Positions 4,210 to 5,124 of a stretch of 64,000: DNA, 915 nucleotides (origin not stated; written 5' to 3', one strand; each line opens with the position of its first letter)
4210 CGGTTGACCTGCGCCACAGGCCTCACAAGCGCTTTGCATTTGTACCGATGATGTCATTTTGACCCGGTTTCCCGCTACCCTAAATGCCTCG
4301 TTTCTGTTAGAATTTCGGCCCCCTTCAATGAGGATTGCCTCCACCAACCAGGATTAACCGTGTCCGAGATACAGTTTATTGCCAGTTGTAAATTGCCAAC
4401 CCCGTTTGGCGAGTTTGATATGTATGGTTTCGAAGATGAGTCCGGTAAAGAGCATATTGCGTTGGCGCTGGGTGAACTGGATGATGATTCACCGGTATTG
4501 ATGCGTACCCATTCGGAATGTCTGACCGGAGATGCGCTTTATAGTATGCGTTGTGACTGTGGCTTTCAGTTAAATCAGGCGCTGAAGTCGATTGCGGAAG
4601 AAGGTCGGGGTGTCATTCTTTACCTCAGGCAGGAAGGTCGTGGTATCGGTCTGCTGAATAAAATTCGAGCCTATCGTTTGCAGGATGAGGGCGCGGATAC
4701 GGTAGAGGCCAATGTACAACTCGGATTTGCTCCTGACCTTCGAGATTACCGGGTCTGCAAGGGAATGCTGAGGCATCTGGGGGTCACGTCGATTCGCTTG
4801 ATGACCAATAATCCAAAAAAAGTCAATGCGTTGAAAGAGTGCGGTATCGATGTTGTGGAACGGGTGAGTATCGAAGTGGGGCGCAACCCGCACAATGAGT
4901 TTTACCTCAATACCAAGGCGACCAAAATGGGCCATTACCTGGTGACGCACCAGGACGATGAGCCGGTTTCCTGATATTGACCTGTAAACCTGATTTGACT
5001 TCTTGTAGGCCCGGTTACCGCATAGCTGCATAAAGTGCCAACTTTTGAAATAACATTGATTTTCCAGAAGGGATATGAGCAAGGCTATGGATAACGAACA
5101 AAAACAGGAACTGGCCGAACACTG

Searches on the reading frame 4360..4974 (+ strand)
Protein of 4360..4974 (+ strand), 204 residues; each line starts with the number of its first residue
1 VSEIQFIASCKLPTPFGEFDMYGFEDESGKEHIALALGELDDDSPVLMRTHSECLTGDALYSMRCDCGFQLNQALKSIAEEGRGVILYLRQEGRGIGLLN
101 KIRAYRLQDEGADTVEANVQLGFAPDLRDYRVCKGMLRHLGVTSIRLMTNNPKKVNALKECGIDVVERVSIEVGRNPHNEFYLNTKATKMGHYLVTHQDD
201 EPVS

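Call 7: search_protein_families(library=pfam, proteins=[window:4360-4974:+], max_evalue=0.1)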
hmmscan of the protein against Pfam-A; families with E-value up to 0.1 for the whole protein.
window:4360-4974:+ (204 aa): 1 family
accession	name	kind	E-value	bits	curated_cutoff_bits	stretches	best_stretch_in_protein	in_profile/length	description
PF00925.25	GTP_cyclohydro2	-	6.1e-68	228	23.3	1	8-169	4-164/165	GTP cyclohydrolase II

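Call 37: find_encoding_contigs(protein=window:4360-4974:+, flank=4000, max_places=10)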
Protein window:4360-4974:+ (204 aa): 1 contig read that carries it; 1 place shown.
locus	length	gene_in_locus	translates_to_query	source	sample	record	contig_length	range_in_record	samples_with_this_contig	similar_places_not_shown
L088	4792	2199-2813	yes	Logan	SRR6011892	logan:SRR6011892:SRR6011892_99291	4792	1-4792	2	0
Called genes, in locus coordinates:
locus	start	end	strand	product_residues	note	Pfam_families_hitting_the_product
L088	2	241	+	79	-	?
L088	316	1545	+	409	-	PF01960:ArgJ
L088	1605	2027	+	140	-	PF00293:NUDIX, PF14815:NUDIX_4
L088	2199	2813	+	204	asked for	PF00925:GTP_cyclohydro2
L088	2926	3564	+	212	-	-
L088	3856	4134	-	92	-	-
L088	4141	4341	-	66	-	PF17375:DUF5397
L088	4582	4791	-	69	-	?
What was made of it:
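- On Tn3-family derivative (non-autonomous): No same-species empty site was available (call 37).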

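Call 63: find_homologous_proteins(query=window:4360-4974:+, max_evalue=1e-60)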
Query window:4360-4974:+ (204 aa): 7208 proteins with E <= 1e-60 among 8000 candidates; the best 120 are listed.
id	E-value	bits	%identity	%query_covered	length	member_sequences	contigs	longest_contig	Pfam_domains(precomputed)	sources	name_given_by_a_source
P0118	5.5e-132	456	100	99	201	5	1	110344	PF00925.26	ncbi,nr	ncbi:MAG: GTP cyclohydrolase II [Proteobacteria bacterium]|nr:MAG: GTP cyclohydrolase II [Pseudomona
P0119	2.0e-102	359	79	97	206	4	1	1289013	PF00925.26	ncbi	-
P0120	9.1e-101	354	74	98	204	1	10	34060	PF00925.26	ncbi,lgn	-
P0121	2.0e-100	353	76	98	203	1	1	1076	PF00925.26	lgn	-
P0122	3.9e-99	348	75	97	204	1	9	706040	PF00925.26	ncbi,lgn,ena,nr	ncbi:MAG: GTP cyclohydrolase II [Hahellaceae bacterium]|nr:GTP cyclohydrolase II [Hahellaceae bacter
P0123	7.8e-99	347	74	98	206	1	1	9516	PF00925.26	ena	-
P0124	1.0e-98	347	74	98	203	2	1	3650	PF00925.26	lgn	-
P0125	3.4e-98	345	73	98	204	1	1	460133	PF00925.26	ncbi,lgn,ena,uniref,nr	ncbi:MAG: GTP cyclohydrolase II [Marinobacter sp.]|uniref:GTP cyclohydrolase II n=1 Tax=Marinobacter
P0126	3.8e-98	345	75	98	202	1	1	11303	PF00925.26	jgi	-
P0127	4.8e-98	345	73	98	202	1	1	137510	PF00925.26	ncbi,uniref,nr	ncbi:GTP cyclohydrolase II [Marinobacter halodurans]|uniref:GTP cyclohydrolase-2 n=1 Tax=Marinobacte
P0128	1.4e-97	343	72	98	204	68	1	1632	PF00925.26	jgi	-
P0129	2.0e-97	343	74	98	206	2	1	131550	PF00925.26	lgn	-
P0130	2.2e-97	343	73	98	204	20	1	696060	PF00925.26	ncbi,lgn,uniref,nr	ncbi:GTP cyclohydrolase II [Marinobacter qingdaonensis]|uniref:GTP cyclohydrolase-2 n=1 Tax=Marinoba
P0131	2.6e-97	342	72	98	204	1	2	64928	PF00925.26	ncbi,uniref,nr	ncbi:MAG: GTP cyclohydrolase II [Marinobacter sp.]|uniref:GTP cyclohydrolase II n=1 Tax=Marinobacter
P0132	2.6e-97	342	72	98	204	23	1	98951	PF00925.26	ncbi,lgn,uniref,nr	ncbi:GTP cyclohydrolase II [Marinobacter sp.]|uniref:GTP cyclohydrolase II n=1 Tax=Marinobacter sp. 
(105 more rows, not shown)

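Call 64: find_encoding_contigs(protein=P0119, flank=4000, max_places=2)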
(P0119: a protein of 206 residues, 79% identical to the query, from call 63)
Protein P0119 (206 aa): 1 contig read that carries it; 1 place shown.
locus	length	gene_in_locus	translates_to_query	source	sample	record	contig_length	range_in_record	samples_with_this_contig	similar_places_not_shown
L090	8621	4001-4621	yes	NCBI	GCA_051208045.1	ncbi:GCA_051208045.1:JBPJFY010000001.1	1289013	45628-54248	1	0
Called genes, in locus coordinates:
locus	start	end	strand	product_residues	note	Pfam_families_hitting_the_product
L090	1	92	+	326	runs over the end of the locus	PF00293:NUDIX, PF14815:NUDIX_4, PF02581:TMP-TENI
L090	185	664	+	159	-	PF01967:MoaC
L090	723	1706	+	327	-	PF04055:Radical_SAM, PF13353:Fer4_12 (weak), PF06463:Mob_synth_C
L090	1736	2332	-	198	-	PF01810:LysE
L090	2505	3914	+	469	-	PF00392:GntR, PF00155:Aminotran_1_2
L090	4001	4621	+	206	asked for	PF00925:GTP_cyclohydro2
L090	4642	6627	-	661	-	PF13292:DXP_synthase_N, PF02775:TPP_enzyme_C (faint), PF02779:Transket_pyr, PF02780:Transketolase_C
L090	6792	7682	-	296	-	PF00348:polyprenyl_synt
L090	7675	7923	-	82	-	PF02609:Exonuc_VII_S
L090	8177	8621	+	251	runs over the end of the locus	PF01618:MotA_ExbB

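Call 65: find_encoding_contigs(protein=P0122, flank=4000, max_places=2)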
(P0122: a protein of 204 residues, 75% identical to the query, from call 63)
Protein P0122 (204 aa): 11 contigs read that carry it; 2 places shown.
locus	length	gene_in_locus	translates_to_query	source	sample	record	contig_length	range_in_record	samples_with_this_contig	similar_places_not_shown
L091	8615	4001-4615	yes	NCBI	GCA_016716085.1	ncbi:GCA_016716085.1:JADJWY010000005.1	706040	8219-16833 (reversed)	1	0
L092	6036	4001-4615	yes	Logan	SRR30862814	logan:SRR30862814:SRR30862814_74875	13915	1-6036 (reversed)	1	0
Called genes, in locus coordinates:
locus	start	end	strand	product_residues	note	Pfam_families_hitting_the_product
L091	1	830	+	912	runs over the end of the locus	PF07517:SecA_DEAD, PF00270:DEAD (faint), PF01043:SecA_PP_bind, PF21090:P-loop_SecA, PF07516:SecA_SW, PF02810:SEC-C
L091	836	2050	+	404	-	PF01960:ArgJ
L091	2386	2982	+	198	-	PF01967:MoaC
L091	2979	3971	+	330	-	PF13353:Fer4_12 (weak), PF04055:Radical_SAM, PF06463:Mob_synth_C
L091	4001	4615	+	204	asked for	PF00925:GTP_cyclohydro2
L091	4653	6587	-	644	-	PF13292:DXP_synthase_N, PF00676:E1_dh (weak), PF02775:TPP_enzyme_C (weak), PF02779:Transket_pyr, PF02780:Transketolase_C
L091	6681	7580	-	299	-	PF00348:polyprenyl_synt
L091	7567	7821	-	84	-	PF02609:Exonuc_VII_S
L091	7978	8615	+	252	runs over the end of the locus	PF01618:MotA_ExbB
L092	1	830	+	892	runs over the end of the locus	PF07517:SecA_DEAD, PF00270:DEAD (faint), PF01043:SecA_PP_bind, PF21090:P-loop_SecA, PF07516:SecA_SW, PF02810:SEC-C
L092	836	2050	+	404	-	PF01960:ArgJ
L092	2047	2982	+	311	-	PF00293:NUDIX, PF14815:NUDIX_4, PF22327:Nudt16-like (weak), PF01967:MoaC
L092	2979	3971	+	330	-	PF13353:Fer4_12 (weak), PF04055:Radical_SAM, PF06463:Mob_synth_C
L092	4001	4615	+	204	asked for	PF00925:GTP_cyclohydro2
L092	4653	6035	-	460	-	?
